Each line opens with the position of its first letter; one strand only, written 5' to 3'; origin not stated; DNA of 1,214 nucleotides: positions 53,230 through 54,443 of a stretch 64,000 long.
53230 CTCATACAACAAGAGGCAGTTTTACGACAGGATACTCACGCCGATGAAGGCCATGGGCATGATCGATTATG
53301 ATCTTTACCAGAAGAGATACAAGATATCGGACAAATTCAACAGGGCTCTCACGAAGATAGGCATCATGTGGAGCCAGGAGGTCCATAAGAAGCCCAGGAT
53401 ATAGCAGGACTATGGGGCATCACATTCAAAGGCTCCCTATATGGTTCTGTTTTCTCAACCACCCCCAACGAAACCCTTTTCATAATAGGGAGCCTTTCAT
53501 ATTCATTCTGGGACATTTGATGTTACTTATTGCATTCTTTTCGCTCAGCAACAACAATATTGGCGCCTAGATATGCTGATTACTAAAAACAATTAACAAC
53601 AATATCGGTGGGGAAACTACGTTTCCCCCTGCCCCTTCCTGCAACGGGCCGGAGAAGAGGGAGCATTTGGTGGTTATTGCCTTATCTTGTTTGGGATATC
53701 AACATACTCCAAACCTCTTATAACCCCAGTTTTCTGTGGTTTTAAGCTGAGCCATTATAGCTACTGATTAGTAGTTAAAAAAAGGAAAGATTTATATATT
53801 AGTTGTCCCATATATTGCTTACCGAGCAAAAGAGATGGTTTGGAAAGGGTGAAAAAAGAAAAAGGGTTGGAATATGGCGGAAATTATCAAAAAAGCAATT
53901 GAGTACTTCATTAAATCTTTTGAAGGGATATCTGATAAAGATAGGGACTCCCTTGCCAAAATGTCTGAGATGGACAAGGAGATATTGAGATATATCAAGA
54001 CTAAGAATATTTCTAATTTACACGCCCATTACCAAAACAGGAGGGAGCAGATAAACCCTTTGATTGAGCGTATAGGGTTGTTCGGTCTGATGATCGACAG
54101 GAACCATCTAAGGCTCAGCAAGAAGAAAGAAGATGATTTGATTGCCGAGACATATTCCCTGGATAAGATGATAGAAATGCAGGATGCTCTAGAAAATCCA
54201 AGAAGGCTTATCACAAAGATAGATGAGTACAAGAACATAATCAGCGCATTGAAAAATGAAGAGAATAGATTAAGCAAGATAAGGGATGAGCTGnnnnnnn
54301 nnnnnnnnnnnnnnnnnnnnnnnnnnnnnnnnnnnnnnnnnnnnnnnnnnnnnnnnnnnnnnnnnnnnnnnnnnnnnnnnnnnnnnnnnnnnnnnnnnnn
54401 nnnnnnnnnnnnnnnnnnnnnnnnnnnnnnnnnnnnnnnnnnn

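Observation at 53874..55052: GGDEF diguanylate cyclase in an otherwise archaeal context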

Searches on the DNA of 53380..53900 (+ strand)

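Call 86: search_rna_families(source=window, start=53380, end=53900, threshold=evalue, max_evalue=1)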
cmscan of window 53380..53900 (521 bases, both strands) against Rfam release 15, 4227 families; matches with E-value up to 1: 1.
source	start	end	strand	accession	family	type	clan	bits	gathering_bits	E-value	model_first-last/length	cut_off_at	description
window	53730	53789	+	RF02971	emrB-Lactobacillus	Gene; sRNA;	-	24.5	60.8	0.16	1-66/66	no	emrB-Lactobacillus RNA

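Call 87: build_rna_model(alignment_id=A7)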
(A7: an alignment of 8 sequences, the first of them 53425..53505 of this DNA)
Model R1 built from alignment A7 (8 sequences, 96 columns); structure: RNAalifold consensus.
model positions 82; base pairs 10; branch points 0; effective number of sequences 2.71; information 0.692 bits per position. Calibrated on 0.2 Mb of random sequence (short: E-values are rough).
structure used (alignment columns):
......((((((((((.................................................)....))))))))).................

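Call 88: search_with_rna_model(model_id=R1, sources=[window, L005, L006, L007, L008, L009, L010, L011, L012, L013, L014, L015, L016, L017, L018, L019, L020, L021, L022, L023, L024, L025, L026, L027, L028, L029, L030, L031, L032, L033, L034, L035, L036, L037, L038, L039, L040, L041, L042, L043, L044, L045, L046, L047, L048, L049, L050, L051, L052, L053, L054, L055, L056, L057, L058, L059, L060, L061, L062, L063, L064, L065, L066, L067, L068, L069, L070, L071, L072, L073, L074, L075, L076, L077, L078, L079, L080, L081, L082, L083, L084, L001], max_evalue=0.01, make_alignment=true)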
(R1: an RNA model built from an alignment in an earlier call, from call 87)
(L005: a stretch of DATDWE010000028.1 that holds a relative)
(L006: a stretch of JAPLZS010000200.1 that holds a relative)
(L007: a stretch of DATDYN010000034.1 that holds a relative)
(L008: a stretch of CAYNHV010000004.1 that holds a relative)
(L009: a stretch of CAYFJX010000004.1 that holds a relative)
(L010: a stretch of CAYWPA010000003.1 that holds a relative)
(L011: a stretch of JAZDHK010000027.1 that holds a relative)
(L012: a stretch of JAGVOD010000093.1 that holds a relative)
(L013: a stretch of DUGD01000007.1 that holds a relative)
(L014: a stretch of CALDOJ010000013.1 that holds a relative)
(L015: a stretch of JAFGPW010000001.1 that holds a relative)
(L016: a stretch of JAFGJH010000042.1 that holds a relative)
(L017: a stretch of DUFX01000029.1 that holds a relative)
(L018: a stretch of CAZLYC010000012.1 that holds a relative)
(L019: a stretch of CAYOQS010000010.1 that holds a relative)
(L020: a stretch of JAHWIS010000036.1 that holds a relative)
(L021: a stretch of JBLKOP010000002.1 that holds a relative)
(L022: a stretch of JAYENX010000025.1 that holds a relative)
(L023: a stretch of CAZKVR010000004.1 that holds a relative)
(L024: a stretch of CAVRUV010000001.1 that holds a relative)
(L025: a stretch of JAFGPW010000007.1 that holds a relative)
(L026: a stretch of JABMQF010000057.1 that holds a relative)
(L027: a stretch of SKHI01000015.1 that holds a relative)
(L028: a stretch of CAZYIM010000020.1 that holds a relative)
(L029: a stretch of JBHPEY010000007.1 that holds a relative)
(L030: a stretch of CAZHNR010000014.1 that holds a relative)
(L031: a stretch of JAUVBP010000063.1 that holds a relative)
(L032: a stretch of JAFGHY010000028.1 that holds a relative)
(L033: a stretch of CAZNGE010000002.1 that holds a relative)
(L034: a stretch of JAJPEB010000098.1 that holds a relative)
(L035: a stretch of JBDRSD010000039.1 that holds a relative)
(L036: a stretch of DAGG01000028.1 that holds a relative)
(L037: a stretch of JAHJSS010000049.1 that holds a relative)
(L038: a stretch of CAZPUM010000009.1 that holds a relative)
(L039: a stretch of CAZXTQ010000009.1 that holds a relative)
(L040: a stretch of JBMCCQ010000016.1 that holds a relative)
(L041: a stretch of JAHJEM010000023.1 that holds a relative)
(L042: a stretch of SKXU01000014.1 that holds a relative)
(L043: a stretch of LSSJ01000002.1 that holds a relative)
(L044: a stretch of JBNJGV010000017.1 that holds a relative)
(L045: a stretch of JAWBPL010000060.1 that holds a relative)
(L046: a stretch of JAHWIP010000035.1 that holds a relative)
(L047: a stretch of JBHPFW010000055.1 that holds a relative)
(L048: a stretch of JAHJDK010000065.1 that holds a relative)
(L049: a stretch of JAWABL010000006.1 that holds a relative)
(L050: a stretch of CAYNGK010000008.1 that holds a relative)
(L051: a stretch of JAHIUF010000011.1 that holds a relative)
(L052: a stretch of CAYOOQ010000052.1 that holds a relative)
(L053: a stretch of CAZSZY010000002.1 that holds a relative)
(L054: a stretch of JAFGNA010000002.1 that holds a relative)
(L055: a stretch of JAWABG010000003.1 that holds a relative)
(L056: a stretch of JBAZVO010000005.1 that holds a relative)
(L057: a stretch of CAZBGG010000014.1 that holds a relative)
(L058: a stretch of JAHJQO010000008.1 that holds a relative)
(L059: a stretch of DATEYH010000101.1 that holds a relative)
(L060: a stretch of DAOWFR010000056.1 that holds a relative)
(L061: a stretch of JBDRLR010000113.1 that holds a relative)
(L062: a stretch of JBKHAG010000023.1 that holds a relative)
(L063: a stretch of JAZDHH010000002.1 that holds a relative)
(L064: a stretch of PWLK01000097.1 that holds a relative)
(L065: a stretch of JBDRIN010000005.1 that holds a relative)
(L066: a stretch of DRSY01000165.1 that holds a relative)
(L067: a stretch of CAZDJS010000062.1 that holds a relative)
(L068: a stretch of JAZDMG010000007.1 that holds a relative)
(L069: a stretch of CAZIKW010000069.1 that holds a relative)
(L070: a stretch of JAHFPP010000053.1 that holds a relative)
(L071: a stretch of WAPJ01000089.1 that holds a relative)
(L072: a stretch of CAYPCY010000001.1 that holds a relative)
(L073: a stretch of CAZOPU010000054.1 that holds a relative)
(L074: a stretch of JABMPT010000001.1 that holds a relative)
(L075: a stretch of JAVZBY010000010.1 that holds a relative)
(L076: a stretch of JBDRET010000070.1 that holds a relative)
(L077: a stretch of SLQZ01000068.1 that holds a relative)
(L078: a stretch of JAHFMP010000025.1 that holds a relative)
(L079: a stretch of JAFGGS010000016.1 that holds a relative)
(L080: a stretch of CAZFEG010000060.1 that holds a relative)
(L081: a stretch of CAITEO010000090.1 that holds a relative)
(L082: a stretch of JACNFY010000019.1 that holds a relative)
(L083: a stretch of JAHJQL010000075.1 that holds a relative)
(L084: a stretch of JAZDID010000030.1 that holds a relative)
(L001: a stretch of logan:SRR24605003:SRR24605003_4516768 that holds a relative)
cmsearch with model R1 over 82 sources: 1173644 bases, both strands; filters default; matches with E-value up to 0.01: 48.
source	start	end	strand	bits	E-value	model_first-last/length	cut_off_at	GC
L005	4096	4176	+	95.3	1.8e-23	1-82/82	no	0.46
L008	10408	10490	+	93.7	5.1e-23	1-82/82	no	0.52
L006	7368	7450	+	89.4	8.6e-22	1-82/82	no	0.47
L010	10409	10490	+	88.2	1.8e-21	1-82/82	no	0.49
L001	482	564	+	85.3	1.3e-20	1-82/82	no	0.43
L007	10443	10523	+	83.5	4.1e-20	1-82/82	no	0.53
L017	10493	10576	+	75.8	6.4e-18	1-82/82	no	0.44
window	53426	53510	+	71.9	8.3e-17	1-82/82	no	0.42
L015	10548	10634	+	39.4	1.5e-07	1-82/82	no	0.48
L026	3971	4055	+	36.8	8e-07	1-82/82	no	0.44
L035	10431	10505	+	35.5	1.9e-06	1-82/82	no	0.53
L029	10408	10482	+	34.5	3.6e-06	1-82/82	no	0.44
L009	10447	10536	+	33.2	8.8e-06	1-82/82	no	0.49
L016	3170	3251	+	32.1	1.8e-05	1-82/82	no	0.5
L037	3795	3875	+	32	2e-05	1-82/82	no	0.49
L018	10412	10495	+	31.8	2.1e-05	1-82/82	no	0.46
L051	5939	6021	+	31.8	2.2e-05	1-82/82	no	0.45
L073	1541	1617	+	30.9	3.9e-05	1-82/82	no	0.44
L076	5226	5300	+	30.4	5.4e-05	1-82/82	no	0.44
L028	10430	10508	+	29.7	8.5e-05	1-82/82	no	0.46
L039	10411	10493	+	29.5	9.7e-05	1-82/82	no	0.48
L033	10418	10497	+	29.4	0.00011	1-82/82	no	0.51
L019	10418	10501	+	28.9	0.00015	1-82/82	no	0.46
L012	4657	4738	+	28.8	0.00015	1-82/82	no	0.45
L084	5969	6044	+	27.8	0.0003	1-82/82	no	0.42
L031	3123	3197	+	27.5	0.00036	1-82/82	no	0.47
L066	2520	2609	+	27.1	0.00048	1-82/82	no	0.41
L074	10427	10504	+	26.7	0.00063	1-82/82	no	0.53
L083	10428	10500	+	26.6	0.00066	1-82/82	no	0.48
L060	5281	5367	+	26.5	0.0007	1-82/82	no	0.37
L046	10447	10533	+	26.4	0.00074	1-82/82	no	0.37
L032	10672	10743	+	26.2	0.00085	1-82/82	no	0.49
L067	3964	4037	+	25.8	0.0011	1-82/82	no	0.57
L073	3092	3158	-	24.8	0.0021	1-82/82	no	0.4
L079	4990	5078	+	24.5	0.0026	1-82/82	no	0.46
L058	10435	10520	+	24.4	0.0027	1-82/82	no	0.37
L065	4202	4278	+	24.1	0.0033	1-82/82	no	0.45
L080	3367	3448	+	23.7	0.0043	1-82/82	no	0.41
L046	17380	17460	+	23.5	0.005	1-82/82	no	0.28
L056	10439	10511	+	23.5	0.0051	1-82/82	no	0.47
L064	1962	2036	+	23.5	0.0052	1-82/82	no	0.48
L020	1387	1464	+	23.4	0.0053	1-82/82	no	0.5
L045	2748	2821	+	23.3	0.0056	1-82/82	no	0.36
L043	10437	10525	+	23.3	0.0058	1-82/82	no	0.39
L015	10424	10513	+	23.3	0.0059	1-82/82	no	0.62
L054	10217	10314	+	22.9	0.0076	1-82/82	no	0.53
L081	7644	7720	+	22.8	0.0078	1-82/82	no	0.44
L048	485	561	+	22.7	0.0085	1-82/82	no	0.49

Alignment A9: 48 matches aligned to the model, 132 columns, each read 5' to 3' on its own strand. Consensus structure (alignment columns), stored with it:
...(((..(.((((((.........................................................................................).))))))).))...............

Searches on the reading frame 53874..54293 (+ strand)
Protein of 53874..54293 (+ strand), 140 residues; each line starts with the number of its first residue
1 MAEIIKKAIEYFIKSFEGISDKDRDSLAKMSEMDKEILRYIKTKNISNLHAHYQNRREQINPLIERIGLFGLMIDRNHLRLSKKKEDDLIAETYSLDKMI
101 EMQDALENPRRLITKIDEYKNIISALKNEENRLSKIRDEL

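Call 74: search_protein_representatives(protein=window:53874-54293:+)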
Query: 140 residues. Proteins with E-value up to 0.001 (for the whole library): 2; up to 1e-10: 2; up to 1e-30: 1. The best 2 are listed.
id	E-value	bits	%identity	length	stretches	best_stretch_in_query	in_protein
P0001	5.8e-80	281.9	100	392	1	1-140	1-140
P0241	2.5e-16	76.3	46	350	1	28-140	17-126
